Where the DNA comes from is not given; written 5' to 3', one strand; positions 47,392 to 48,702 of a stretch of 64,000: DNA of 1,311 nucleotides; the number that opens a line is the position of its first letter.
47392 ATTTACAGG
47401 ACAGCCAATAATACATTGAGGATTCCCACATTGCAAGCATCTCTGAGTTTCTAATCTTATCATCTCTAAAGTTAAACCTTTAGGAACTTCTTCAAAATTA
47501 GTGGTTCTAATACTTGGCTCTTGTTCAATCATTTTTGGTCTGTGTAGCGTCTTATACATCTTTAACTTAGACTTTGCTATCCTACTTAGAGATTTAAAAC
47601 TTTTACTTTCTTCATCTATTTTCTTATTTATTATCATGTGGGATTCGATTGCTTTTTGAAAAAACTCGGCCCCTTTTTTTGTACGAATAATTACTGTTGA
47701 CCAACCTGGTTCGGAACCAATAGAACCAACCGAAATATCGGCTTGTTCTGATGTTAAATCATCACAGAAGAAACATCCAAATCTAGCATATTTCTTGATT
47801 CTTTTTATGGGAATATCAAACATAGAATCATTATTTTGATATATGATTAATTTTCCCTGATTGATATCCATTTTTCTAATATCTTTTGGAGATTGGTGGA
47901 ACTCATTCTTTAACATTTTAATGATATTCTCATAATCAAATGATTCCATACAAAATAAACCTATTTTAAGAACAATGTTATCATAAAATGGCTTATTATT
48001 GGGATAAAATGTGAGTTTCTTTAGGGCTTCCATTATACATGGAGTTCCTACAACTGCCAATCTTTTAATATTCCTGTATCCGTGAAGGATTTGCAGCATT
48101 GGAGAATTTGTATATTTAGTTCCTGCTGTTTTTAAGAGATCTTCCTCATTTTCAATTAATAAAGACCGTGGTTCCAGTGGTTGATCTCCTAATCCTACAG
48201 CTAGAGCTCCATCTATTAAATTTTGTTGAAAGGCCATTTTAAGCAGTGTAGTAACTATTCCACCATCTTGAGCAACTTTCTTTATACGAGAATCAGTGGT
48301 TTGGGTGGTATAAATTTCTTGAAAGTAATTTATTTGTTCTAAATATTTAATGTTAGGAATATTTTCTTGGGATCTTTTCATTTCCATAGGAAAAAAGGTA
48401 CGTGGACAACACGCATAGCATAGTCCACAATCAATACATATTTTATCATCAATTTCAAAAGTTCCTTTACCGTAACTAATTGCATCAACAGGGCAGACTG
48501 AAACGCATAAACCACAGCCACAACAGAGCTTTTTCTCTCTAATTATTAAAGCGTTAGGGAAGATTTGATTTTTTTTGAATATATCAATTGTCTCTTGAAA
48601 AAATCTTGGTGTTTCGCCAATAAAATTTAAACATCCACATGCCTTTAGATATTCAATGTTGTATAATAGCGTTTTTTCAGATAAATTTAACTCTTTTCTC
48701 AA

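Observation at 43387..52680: Minus-strand redox operon: HdrC-GltD-CCG fusion, NfnA-like subunit and two FrhB-NfnB mega-fusions, possibly a multi-substrate flavin-based electron-bifurcating complex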

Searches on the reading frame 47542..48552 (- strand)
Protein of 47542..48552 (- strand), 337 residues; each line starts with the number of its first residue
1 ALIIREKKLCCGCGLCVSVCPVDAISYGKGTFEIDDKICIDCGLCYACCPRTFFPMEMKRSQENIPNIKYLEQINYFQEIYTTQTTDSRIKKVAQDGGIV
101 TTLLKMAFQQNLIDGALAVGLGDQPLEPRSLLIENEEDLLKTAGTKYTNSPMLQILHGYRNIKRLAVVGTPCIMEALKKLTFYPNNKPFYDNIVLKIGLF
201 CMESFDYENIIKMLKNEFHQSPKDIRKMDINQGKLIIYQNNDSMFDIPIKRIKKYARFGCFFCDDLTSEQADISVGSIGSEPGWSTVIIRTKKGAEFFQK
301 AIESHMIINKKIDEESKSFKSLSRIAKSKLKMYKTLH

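Call 67: search_solved_structures(query=window:47542-48552:-, max_evalue=1e-40, show_alignments=5)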
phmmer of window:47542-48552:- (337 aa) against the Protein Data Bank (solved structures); distinct sequences matched with E-value up to 1e-40: 9.
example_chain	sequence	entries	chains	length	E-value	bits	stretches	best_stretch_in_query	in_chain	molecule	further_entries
6qgr_B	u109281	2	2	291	2.1e-54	188.1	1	81-331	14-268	Coenzyme F420 hydrogenase subunit beta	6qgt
6qii_B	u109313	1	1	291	2.1e-54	188.1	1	81-331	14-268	Coenzyme F420 hydrogenase subunit beta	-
8rja_E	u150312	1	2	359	1.5e-51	178.7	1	38-331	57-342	Coenzyme F420 hydrogenase/dehydrogenase, beta subunit C terminus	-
8riu_B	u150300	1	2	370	3.2e-51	177.6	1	8-327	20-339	Coenzyme F420 hydrogenase/dehydrogenase, beta subunit C terminus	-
3zfs_C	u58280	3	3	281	1.6e-50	175.3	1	76-330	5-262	F420-REDUCING HYDROGENASE, SUBUNIT BETA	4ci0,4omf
7np8_A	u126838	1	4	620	1.6e-46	162.2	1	7-318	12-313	Coenzyme F420-dependent sulfite reductase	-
9tn7_A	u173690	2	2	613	1.7e-46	162.1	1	6-306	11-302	Coenzyme F420 hydrogenase/dehydrogenase beta subunit domain protein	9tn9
7npa_A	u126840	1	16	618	3.1e-46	161.2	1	7-325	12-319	Coenzyme F420-dependent sulfite reductase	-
9r51_B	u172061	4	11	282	5.6e-43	150.5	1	77-326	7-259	F420-reducing [NiFe]-hydrogenase from Methanothermococcus thermolithotrophicus subunit bet | F420-reducing [NiFe]-hydrogenase from Methanothermococcus thermolit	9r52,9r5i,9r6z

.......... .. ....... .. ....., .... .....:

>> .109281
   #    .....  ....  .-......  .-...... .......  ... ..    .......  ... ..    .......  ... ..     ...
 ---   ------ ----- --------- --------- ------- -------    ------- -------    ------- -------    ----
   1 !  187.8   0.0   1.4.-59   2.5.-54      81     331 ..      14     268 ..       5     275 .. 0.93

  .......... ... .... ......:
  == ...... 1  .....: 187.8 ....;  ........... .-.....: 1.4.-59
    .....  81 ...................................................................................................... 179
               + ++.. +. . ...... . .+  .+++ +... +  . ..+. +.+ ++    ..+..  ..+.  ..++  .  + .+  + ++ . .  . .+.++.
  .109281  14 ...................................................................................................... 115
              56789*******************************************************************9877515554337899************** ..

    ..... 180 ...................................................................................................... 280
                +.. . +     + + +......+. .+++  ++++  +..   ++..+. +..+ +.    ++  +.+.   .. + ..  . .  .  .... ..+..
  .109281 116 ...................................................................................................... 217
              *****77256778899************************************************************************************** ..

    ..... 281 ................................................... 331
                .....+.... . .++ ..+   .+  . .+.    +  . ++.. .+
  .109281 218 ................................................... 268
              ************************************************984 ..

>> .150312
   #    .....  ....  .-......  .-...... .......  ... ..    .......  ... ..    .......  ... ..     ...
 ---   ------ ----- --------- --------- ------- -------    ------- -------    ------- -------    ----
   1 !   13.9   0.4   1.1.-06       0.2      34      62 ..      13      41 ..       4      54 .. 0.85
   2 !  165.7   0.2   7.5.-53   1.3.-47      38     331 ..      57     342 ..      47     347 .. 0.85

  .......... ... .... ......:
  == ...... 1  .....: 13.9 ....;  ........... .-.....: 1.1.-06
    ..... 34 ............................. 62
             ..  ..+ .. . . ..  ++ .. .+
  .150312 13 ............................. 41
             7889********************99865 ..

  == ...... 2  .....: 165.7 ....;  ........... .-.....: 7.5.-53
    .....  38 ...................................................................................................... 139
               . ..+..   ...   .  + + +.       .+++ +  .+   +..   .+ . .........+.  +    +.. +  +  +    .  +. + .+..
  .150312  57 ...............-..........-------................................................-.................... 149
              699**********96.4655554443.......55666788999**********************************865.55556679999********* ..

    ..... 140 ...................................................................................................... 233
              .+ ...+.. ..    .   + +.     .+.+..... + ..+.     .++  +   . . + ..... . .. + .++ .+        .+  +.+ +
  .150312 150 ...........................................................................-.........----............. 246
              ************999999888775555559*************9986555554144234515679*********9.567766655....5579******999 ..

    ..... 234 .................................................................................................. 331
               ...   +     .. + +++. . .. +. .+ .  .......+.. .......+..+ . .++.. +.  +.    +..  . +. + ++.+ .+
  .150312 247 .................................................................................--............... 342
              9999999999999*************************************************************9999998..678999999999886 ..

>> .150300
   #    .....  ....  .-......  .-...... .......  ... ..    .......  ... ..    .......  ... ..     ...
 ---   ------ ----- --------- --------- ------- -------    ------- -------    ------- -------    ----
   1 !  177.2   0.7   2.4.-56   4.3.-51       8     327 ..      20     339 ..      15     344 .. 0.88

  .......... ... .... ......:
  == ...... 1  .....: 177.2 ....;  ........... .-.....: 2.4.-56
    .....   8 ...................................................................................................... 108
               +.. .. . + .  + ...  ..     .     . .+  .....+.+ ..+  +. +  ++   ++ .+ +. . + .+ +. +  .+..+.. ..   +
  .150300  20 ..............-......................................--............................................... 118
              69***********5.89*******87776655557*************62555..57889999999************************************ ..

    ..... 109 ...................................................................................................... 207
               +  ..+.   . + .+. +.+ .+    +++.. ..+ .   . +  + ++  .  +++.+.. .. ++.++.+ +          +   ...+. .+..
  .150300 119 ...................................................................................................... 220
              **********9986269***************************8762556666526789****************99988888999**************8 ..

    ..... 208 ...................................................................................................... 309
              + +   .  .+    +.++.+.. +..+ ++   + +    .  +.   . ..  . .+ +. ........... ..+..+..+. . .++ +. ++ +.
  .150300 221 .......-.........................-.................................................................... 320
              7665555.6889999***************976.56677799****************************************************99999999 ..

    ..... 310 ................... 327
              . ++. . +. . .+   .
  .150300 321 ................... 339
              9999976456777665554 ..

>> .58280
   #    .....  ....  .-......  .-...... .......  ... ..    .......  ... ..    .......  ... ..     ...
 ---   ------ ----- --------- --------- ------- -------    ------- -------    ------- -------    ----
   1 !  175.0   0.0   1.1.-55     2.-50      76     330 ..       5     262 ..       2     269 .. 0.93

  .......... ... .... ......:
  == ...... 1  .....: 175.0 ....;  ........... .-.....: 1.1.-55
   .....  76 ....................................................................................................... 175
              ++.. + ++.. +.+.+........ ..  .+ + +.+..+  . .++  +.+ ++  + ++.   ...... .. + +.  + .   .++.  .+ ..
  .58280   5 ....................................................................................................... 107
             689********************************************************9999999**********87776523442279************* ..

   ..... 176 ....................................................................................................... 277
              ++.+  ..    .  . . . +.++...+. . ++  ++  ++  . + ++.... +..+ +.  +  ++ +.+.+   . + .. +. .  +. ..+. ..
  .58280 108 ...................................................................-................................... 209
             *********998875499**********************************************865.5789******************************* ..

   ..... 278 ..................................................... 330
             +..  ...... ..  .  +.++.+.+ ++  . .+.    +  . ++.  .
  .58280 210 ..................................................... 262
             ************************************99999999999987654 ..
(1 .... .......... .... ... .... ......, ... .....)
